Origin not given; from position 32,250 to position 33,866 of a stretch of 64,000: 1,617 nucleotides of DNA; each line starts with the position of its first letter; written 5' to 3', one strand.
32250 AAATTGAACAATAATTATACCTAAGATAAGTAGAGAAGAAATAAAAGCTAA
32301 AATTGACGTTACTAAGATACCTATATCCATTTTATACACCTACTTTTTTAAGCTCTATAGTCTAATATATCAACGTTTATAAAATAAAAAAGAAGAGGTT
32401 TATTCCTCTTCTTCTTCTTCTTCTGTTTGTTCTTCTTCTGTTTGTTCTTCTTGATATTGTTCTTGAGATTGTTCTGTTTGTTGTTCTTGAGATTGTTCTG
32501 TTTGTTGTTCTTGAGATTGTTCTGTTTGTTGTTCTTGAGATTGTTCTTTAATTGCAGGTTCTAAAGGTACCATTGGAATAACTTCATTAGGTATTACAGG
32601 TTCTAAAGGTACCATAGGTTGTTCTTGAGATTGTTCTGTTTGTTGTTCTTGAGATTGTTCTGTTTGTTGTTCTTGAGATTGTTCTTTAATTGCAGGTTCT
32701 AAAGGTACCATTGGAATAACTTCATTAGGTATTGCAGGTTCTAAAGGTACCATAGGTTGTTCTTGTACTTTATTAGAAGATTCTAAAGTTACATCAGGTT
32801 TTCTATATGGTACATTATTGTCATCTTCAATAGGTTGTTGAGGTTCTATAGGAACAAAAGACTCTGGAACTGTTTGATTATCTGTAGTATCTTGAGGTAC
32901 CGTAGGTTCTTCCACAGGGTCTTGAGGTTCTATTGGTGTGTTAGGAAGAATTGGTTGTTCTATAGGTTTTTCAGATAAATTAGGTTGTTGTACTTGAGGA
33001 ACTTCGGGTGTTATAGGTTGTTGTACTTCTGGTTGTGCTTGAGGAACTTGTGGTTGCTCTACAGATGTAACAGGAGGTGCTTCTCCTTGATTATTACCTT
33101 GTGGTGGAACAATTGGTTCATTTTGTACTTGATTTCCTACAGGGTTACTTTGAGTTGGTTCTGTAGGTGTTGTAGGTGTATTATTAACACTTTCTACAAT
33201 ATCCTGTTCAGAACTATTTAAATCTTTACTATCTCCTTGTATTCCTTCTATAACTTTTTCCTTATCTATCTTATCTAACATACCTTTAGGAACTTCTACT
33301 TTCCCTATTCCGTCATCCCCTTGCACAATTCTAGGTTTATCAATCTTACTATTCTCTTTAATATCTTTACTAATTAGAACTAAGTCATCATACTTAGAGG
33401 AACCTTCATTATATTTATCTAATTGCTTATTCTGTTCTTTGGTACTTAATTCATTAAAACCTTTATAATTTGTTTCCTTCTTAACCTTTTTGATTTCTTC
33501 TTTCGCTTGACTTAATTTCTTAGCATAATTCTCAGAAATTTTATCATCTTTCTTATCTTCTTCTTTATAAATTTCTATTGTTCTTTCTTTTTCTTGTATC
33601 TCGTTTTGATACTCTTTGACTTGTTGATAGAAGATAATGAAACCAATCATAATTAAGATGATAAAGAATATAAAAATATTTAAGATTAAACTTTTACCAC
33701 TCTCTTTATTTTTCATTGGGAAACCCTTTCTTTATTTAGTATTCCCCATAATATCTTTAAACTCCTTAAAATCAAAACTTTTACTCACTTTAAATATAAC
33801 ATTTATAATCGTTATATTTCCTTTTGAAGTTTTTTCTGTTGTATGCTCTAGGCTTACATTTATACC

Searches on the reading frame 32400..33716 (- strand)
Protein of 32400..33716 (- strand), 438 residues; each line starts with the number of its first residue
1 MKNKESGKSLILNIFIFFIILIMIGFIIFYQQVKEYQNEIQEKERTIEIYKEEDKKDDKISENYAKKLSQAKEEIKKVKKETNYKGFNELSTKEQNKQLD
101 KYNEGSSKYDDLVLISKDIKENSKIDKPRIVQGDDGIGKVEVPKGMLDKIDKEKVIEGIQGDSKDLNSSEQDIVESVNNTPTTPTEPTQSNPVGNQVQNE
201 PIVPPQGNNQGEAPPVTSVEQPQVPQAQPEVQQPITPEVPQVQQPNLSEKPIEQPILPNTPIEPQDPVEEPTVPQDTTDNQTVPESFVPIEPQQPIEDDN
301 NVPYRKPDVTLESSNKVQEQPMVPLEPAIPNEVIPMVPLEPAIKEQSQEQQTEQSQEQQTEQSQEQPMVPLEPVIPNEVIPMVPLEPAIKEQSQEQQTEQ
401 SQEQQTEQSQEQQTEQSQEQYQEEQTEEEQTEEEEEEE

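Call 87: search_protein_families(library=pfam, proteins=[window:32400-33716:-], max_evalue=0.001)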
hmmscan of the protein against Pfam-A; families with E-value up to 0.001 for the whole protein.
window:32400-33716:- (438 aa): 0 families

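Call 88: search_protein_families(library=phrogs, proteins=[window:32400-33716:-], max_evalue=1e-10)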
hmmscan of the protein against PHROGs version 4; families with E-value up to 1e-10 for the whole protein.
window:32400-33716:- (438 aa): 2 families
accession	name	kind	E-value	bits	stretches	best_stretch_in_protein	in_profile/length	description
phrog_34732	-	unknown function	1.3e-171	572.2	2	23-244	1-222/389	-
phrog_3094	-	unknown function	2.7e-24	87.3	1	1-434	1-406/407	-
